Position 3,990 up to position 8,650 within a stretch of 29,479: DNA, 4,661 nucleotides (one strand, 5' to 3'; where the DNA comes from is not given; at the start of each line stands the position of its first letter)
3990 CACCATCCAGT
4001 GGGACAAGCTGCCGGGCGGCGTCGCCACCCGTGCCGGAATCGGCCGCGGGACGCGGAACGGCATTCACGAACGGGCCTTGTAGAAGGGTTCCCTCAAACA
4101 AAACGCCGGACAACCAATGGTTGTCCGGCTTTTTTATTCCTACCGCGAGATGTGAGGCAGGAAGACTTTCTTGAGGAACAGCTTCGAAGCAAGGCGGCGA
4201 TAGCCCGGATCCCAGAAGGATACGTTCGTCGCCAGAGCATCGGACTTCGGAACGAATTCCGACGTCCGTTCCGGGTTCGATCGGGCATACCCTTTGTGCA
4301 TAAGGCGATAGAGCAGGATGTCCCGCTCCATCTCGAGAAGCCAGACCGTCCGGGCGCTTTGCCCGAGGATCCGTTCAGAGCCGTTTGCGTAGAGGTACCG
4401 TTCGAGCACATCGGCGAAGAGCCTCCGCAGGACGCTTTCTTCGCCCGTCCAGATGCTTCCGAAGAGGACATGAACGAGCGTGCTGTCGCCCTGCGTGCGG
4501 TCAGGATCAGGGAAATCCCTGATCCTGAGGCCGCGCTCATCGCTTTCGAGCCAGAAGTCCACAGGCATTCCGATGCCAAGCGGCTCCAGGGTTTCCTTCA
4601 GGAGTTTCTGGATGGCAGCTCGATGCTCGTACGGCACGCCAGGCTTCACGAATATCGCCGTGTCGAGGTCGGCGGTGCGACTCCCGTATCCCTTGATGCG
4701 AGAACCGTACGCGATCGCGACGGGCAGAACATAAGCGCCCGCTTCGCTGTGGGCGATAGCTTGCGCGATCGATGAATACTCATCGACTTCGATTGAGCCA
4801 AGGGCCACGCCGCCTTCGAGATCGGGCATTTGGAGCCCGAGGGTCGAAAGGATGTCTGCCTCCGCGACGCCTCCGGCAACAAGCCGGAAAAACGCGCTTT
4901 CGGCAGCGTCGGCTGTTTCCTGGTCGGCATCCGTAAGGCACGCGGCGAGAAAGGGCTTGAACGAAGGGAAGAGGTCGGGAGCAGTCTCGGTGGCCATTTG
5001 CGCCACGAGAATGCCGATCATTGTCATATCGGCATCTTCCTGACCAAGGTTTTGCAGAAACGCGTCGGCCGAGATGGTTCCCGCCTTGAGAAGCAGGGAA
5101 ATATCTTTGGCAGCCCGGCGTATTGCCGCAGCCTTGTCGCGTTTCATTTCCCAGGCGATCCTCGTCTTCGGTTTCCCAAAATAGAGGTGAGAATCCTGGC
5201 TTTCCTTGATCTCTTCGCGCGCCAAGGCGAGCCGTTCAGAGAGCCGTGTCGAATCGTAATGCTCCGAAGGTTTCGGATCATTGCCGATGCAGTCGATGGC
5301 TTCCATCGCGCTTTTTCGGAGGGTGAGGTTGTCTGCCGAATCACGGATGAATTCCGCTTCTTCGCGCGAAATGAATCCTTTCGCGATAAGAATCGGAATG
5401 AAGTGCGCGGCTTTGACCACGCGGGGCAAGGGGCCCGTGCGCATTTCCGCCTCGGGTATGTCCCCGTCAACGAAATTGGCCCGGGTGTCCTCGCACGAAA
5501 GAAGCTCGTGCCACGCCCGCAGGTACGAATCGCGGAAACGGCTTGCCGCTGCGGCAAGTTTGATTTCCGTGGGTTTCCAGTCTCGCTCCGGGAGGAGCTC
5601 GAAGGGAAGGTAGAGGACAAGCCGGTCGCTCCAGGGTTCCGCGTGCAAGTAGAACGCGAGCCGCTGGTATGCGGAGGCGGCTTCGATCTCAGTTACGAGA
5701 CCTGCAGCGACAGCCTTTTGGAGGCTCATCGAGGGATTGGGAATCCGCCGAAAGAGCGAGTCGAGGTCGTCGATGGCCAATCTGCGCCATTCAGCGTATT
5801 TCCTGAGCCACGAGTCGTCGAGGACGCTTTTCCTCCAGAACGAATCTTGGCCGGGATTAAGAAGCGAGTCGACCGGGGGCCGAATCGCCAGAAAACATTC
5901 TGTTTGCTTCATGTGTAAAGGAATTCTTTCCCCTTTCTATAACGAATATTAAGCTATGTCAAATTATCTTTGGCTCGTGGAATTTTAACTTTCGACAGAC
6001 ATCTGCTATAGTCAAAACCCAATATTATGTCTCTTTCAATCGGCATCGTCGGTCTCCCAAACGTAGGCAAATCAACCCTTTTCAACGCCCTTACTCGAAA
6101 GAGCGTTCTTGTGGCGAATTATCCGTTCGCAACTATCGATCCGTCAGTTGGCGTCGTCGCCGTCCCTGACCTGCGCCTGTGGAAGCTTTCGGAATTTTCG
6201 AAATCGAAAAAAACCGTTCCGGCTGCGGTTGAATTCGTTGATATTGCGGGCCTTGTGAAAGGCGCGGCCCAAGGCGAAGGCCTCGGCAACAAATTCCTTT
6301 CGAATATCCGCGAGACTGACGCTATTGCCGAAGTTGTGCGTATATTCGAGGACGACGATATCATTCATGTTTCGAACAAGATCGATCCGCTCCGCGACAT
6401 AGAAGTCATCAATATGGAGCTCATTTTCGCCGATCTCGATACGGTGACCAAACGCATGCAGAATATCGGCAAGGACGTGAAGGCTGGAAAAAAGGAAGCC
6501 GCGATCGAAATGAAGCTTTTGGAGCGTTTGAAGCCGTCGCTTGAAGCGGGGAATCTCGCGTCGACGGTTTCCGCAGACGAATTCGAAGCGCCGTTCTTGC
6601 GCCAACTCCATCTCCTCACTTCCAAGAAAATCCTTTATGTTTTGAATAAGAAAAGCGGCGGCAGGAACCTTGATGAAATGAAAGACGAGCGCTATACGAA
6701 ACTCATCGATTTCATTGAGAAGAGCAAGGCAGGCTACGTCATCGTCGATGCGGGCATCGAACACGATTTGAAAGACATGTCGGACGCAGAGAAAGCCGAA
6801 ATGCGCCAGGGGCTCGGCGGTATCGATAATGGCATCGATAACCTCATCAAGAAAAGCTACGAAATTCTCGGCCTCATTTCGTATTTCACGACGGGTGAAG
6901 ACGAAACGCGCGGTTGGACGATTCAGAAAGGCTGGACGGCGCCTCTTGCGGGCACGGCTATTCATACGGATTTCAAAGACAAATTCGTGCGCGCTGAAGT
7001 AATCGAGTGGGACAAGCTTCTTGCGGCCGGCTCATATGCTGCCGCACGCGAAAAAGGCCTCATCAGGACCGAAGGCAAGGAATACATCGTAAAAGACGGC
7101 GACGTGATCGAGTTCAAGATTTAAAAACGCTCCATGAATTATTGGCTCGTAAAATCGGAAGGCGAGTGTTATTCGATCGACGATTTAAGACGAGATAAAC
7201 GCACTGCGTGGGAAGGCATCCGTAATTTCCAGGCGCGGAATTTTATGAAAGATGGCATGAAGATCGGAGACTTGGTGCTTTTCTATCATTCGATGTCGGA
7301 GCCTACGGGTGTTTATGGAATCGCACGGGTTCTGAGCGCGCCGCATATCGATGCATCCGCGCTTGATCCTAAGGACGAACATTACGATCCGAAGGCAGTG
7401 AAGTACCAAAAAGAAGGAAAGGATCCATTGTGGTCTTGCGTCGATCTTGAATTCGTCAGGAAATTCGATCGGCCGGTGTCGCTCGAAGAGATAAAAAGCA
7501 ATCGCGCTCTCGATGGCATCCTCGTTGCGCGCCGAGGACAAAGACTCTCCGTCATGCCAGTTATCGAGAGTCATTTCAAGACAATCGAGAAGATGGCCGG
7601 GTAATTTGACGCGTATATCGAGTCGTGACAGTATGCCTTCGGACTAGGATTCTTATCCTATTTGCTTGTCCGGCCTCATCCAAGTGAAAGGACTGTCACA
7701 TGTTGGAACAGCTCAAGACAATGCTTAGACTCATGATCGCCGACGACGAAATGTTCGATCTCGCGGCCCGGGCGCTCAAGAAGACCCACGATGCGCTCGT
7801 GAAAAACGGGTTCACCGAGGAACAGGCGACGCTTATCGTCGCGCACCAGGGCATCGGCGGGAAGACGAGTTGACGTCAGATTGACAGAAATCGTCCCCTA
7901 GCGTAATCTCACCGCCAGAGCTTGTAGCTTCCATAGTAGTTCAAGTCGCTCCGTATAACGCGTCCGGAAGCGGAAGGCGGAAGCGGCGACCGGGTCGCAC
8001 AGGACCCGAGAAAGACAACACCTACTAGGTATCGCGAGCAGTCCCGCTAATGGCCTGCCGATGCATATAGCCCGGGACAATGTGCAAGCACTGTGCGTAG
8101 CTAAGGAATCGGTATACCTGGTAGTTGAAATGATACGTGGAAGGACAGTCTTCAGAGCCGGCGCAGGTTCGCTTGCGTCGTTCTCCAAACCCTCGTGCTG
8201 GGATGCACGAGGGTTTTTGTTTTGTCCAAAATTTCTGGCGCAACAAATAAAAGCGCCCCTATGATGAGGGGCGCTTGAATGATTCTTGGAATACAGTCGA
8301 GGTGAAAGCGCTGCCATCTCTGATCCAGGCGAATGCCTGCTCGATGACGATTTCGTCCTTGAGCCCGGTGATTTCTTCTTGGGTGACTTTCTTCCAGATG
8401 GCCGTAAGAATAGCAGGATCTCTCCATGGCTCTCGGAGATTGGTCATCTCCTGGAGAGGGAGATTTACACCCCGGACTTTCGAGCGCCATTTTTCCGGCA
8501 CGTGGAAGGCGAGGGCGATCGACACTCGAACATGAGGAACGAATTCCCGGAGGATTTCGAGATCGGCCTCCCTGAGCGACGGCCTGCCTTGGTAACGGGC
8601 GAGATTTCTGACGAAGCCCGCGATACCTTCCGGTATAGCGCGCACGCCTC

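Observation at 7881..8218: Independent ~270-nt multi-helix, double-pseudoknot non-coding RNA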

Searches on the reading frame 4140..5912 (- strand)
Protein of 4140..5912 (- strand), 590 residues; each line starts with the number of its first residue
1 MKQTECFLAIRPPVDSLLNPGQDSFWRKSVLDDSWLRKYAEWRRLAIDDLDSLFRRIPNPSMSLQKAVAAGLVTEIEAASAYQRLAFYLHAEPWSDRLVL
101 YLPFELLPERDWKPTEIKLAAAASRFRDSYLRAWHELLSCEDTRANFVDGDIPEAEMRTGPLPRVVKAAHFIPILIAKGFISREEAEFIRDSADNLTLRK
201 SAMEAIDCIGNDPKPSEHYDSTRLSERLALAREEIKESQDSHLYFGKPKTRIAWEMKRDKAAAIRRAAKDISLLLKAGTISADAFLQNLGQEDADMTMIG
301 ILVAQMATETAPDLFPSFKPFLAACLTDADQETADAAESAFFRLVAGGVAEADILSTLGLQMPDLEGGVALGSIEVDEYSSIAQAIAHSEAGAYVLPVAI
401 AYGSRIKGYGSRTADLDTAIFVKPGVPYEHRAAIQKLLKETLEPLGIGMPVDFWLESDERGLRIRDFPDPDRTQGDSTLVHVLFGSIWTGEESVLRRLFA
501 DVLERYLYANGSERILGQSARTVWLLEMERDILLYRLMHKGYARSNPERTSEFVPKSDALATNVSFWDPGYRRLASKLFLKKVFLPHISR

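Call 8: search_protein_families(library=pfam, proteins=[window:4140-5912:-], max_evalue=0.01)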
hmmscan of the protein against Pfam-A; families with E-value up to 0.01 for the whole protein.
window:4140-5912:- (590 aa): 1 family
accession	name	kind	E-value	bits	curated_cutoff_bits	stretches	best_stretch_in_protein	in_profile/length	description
PF18765.7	Polbeta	-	0.008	16.8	26.9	0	398-441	15-58/93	Polymerase beta, Nucleotidyltransferase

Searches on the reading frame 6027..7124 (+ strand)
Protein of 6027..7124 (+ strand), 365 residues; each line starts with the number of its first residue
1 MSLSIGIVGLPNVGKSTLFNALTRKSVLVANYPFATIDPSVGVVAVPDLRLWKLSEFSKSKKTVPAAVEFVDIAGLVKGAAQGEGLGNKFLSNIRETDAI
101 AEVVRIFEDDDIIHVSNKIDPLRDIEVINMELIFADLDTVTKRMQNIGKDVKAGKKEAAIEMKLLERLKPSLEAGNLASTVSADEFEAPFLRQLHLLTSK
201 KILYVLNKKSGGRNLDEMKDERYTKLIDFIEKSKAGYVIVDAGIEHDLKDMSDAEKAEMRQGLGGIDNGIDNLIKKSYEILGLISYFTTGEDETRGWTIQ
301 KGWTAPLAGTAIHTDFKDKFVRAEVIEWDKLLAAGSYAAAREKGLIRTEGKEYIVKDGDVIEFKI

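Call 8: search_protein_families(library=pfam, proteins=[window:6027-7124:+], max_evalue=0.01)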
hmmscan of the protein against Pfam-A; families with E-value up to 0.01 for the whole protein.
window:6027-7124:+ (365 aa): 4 families
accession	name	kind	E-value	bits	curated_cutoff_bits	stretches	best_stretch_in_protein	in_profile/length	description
PF06071.19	YchF-GTPase_C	-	1.7e-32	111.8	27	1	283-365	1-83/84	Protein of unknown function (DUF933)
PF01926.29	MMR_HSR1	-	1.5e-21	77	21.9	1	5-116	2-86/113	50S ribosome-binding GTPase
PF02421.24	FeoB_N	-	4.4e-09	36.5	27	1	5-45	3-43/156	Ferrous iron transport protein B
PF13238.12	AAA_18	-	0.0017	19.2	29.4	0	5-25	1-21/128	AAA domain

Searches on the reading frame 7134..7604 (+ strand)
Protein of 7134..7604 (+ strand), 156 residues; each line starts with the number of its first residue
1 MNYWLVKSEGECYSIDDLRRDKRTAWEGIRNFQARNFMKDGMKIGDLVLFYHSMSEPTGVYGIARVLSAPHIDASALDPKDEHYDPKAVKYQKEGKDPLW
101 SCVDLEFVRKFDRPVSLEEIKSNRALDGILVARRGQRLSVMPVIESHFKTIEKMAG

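Call 8: search_protein_families(library=pfam, proteins=[window:7134-7604:+], max_evalue=0.01)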
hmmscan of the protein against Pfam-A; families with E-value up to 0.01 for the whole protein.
window:7134-7604:+ (156 aa): 1 family
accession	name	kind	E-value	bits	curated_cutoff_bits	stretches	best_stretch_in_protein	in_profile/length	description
PF01878.24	EVE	-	5e-48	163.2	23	1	2-154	1-145/145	EVE domain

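Call 55: find_homologous_proteins(query=window:7134-7604:+, max_evalue=1e-20)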
Query window:7134-7604:+ (156 aa): 1717 proteins with E <= 1e-20 among 2140 candidates; the best 120 are listed.
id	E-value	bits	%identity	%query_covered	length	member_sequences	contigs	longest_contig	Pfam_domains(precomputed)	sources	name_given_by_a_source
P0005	4.8e-101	353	100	100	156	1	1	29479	PF01878.25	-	-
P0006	1.3e-83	296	82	98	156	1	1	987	PF01878.25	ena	-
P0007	1.9e-83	295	82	99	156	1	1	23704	PF01878.25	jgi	jgi:predicted RNA-binding protein with PUA-like domain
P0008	7.7e-83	293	84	99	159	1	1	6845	PF01878.25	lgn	-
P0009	8.5e-83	293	83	99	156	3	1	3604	PF01878.25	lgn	-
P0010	1.4e-82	293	83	99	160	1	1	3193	PF01878.25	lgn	-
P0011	1.5e-82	293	82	99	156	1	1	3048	PF01878.25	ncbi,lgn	-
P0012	2.0e-82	292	81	99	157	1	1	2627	PF01878.25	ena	-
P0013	3.3e-82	291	80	99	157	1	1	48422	PF01878.25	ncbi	-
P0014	4.6e-82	291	81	99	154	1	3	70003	PF01878.25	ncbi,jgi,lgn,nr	ncbi:MAG: EVE domain-containing protein [Candidatus Pacebacteria bacterium]|jgi:predicted RNA-bindin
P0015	5.8e-82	291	80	99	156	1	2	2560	PF01878.25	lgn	-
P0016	9.4e-82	290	82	99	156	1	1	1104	PF01878.25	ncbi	-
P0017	2.0e-81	289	81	99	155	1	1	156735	PF01878.25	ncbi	-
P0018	5.9e-81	287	78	100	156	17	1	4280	PF01878.25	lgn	-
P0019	5.4e-80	284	77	99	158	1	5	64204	PF01878.25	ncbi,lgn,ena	-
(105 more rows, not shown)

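Call 56: find_encoding_contigs(protein=P0008, flank=3000, max_places=2)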
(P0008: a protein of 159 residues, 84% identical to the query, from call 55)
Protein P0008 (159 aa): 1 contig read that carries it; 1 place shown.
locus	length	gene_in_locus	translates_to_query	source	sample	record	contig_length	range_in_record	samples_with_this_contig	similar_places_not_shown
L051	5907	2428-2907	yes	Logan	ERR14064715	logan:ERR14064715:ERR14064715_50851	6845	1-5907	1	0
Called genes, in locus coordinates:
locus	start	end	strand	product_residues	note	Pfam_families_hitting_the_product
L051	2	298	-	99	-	?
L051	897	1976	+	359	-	PF01926:MMR_HSR1, PF02421:FeoB_N, PF06071:YchF-GTPase_C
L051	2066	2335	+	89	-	-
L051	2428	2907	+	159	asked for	PF01878:EVE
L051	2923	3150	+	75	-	-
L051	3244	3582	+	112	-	-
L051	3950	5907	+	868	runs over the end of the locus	-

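Call 57: find_encoding_contigs(protein=P0007, flank=3000, max_places=2)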
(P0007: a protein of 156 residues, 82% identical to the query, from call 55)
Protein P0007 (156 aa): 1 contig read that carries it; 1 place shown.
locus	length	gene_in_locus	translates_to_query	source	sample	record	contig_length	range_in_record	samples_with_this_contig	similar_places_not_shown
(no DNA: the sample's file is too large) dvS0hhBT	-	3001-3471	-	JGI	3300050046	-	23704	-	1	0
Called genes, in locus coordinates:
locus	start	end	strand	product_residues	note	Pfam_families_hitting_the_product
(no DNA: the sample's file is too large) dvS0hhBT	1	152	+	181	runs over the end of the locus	PF01625:PMSR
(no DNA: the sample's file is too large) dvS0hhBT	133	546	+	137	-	PF01641:SelR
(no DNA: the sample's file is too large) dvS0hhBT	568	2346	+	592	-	PF02683:DsbD_TM, PF13386:DsbD_2 (weak), PF00578:AhpC-TSA, PF08534:Redoxin, PF13905:Thioredoxin_8, PF17991:Thioredoxin_10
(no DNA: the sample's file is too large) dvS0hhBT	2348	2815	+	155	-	PF00293:NUDIX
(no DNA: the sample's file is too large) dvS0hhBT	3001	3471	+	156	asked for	PF01878:EVE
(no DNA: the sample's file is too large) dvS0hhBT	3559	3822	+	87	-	PF01541:GIY-YIG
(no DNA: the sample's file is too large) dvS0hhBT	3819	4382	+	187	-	PF01327:Pep_deformylase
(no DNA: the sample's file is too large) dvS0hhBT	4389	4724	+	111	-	PF01588:tRNA_bind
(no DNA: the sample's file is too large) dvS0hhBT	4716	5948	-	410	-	PF00070:Pyr_redox (faint), PF00890:FAD_binding_2 (weak), PF01134:GIDA (faint), PF03486:HI0933_like, PF12831:FAD_oxidored, PF13450:NAD_binding_8 (weak), PF07992:Pyr_redox_2 (weak), PF22780:HI0933_like_1st, +3 more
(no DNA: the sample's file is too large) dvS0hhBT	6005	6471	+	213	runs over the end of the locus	PF13489:Methyltransf_23, PF07021:MetW (weak), PF13847:Methyltransf_31, PF08241:Methyltransf_11, PF08242:Methyltransf_12, PF13649:Methyltransf_25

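Call 58: find_encoding_contigs(protein=P0009, flank=3000, max_places=2)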
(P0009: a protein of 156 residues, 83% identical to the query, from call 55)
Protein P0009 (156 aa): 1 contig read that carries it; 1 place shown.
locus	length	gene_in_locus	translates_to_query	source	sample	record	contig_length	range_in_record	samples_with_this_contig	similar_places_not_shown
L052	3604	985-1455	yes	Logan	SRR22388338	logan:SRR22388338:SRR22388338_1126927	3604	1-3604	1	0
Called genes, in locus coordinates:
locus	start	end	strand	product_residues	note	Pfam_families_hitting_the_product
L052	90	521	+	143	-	PF08570:DUF1761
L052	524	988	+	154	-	PF00293:NUDIX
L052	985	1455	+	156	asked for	PF01878:EVE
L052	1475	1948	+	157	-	PF00293:NUDIX, PF14815:NUDIX_4 (weak)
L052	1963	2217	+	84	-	PF01541:GIY-YIG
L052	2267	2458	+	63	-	-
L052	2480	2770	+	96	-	-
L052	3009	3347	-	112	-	-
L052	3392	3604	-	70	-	?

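Call 59: find_encoding_contigs(protein=P0010, flank=3000, max_places=2)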
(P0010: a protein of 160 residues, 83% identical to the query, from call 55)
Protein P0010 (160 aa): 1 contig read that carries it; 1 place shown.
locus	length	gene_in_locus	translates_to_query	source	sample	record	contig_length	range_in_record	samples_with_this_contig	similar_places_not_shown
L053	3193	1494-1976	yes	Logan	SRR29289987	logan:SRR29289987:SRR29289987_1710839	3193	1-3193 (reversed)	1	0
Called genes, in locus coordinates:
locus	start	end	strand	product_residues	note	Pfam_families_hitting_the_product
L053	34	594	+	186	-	PF01625:PMSR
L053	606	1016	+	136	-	PF01641:SelR, PF24046:At4g08330 (faint)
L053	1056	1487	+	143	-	PF08570:DUF1761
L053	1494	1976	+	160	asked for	PF01878:EVE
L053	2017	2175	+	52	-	-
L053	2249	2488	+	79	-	PF01541:GIY-YIG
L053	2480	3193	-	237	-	?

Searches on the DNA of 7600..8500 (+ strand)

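Call 4: search_rna_families(source=window, start=7600, end=8500, threshold=evalue, max_evalue=10, show_alignments=3)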
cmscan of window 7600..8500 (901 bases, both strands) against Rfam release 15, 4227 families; matches with E-value up to 10: 11.
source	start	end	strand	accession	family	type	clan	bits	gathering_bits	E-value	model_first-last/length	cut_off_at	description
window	8190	8239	-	RF02418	Spd-sr07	Gene; sRNA;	-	23.2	55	0.56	1-63/63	no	Streptococcus sRNA Spd-sr07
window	8185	8285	-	RF00514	His_leader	Cis-reg; leader;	-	20.3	49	0.93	1-126/126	no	Histidine operon leader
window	8243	8318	-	RF02076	STnc100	Gene; sRNA;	-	19.4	47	0.088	1-206/206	no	Gammaproteobacterial sRNA STnc100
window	8246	8285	-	RF02398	sau-6072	Gene; sRNA;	-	19.1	50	0.48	1-53/53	no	Staphylococcus sRNA sau-6072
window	8245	8296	-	RF02871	ncS54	Gene; sRNA;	-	18.5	43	0.21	1-79/79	no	Burkholderia sRNA 54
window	8102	8182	+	RF01386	isrB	Gene; sRNA;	-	18.3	35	1.2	1-87/87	no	isrB Hfq binding RNA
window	8246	8309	-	RF01859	Phe_leader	Cis-reg; leader;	-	17.5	55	4.7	1-125/125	no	Phenylalanine leader peptide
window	8257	8289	+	RF01135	sR24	Gene; snRNA; snoRNA; CD-box;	-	16.6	36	0.67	1-55/55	no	Small nucleolar RNA sR24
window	8338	8415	+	RF00603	SNORD23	Gene; snRNA; snoRNA; CD-box;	-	16.4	64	1.6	1-110/110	no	Small nucleolar RNA SNORD23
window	8173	8283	+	RF01628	ceN38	Gene; snRNA; snoRNA; HACA-box;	-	16.4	50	4.7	1-137/137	no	Caenorhabditis snoRNA ceN38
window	8127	8248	+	RF02634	EF3314_EF3315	Gene; sRNA;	-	16.3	100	0.42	1-141/141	no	Enterococcus sRNA EF3314_EF3315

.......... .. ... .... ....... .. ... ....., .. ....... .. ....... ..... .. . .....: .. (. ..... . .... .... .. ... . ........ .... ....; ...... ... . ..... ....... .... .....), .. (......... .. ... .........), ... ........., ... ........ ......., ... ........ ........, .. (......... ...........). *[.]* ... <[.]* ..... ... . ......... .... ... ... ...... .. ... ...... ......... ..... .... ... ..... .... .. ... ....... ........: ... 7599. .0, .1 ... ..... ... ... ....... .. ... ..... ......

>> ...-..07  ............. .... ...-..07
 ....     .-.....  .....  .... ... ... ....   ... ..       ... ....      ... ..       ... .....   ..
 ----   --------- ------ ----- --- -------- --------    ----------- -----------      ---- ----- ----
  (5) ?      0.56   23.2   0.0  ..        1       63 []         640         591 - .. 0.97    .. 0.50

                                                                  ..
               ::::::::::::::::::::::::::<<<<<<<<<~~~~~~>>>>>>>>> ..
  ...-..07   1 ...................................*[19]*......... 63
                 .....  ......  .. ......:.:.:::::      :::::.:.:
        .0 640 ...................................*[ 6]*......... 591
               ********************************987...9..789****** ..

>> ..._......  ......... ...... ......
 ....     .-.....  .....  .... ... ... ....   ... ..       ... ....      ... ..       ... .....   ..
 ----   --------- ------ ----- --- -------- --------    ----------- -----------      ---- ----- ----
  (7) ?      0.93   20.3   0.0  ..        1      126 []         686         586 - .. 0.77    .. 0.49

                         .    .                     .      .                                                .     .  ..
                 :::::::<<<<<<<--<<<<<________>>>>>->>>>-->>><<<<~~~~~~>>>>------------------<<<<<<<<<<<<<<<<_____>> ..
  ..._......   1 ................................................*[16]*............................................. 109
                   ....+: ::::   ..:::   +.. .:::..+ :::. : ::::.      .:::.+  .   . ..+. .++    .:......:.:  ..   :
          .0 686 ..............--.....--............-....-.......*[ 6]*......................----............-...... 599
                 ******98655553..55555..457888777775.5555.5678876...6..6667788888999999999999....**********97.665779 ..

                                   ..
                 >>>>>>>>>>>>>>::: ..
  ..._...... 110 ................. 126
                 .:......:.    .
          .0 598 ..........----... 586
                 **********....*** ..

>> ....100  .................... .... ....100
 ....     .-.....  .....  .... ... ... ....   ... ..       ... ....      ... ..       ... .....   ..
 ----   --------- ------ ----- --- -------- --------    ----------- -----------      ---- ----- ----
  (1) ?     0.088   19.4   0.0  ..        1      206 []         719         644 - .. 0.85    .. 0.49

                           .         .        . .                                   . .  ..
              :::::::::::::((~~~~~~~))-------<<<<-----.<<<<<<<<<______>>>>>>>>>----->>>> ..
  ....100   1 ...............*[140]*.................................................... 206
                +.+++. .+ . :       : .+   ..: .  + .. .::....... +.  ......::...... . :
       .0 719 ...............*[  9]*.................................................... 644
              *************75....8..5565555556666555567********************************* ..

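Call 40: search_dna_similar(query=window:7874-8260:+, collection=phages, mode=distant, max_evalue=1)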
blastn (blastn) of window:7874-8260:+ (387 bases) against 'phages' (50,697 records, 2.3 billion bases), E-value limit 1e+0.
No match.

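Call 41: search_dna_similar(query=window:7874-8260:+, collection=plasmids, mode=distant, max_evalue=1)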
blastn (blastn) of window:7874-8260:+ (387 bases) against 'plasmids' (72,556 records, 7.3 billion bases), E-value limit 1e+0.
Records with a match: 2; places in all: 2; records where one place covers at least 80% of the query: 0.
Best place of each record, by identity: 80-90% 2.
By first word of the organism name: Xanthomonas 2.
By predicted mobility (MOB-suite, as given by PLSDB): conjugative 2.
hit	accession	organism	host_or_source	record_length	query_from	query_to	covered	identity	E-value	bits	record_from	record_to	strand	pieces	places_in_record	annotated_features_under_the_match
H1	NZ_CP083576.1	Xanthomonas phaseoli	Manihot esculenta Crantz,single ...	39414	103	136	9%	88.2%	1e-1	45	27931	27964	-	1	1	TrbI/VirB10 family protein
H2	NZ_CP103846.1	Xanthomonas hortorum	Pelargonium x hortorum,cell culture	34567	103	136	9%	88.2%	1e-1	45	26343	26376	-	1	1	TrbI/VirB10 family protein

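Call 63: build_rna_model(alignment_id=A1)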
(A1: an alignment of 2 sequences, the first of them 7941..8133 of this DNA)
Model R1 built from alignment A1 (2 sequences, 193 columns); structure: RNAalifold consensus.
model positions 193; base pairs 54; branch points 3; effective number of sequences 0.68; information 0.591 bits per position. Calibrated on 0.2 Mb of random sequence (short: E-values are rough).
structure used (alignment columns):
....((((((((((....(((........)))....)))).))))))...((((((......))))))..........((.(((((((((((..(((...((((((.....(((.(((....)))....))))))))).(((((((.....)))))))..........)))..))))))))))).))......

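Call 85: search_rna_families(source=window, start=7905, end=8190, threshold=evalue, max_evalue=10, show_alignments=2)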
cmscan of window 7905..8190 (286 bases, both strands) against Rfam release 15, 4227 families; matches with E-value up to 10: 1.
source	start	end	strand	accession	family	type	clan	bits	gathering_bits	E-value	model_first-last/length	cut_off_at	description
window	8102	8182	+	RF01386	isrB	Gene; sRNA;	-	18.3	35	0.37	1-87/87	no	isrB Hfq binding RNA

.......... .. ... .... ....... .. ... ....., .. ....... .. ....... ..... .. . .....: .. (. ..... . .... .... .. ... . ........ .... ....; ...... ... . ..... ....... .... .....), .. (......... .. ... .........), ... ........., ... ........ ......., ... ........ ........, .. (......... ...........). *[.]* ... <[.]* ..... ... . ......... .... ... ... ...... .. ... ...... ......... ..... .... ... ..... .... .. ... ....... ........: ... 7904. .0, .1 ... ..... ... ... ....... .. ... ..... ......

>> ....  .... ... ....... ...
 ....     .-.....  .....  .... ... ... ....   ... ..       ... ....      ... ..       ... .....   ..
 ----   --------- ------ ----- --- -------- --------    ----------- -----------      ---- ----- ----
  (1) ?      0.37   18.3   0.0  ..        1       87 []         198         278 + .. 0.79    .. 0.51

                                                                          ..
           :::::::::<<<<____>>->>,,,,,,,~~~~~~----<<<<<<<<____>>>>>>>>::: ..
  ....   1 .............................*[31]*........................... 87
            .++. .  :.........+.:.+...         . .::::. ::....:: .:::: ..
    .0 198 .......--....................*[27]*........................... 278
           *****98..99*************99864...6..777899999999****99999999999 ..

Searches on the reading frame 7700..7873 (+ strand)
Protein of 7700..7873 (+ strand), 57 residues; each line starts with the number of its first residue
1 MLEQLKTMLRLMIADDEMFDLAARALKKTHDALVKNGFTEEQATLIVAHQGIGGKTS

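Call 8: search_protein_families(library=pfam, proteins=[window:7700-7873:+], max_evalue=0.01)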
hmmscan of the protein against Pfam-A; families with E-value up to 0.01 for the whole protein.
window:7700-7873:+ (57 aa): 1 family
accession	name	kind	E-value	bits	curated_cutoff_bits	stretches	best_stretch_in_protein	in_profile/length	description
PF14203.11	TTRAP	-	0.0077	16.8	27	1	2-29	21-47/62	Putative transposon-transfer assisting protein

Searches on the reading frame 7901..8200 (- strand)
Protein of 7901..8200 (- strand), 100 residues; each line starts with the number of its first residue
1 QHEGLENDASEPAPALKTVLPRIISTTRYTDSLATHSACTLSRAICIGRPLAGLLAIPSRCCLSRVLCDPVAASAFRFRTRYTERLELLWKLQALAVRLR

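Call 49: find_homologous_proteins(query=window:7901-8200:-, max_evalue=10)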
Query window:7901-8200:-: 15 candidates shared short words with the query, none scored E <= 10.
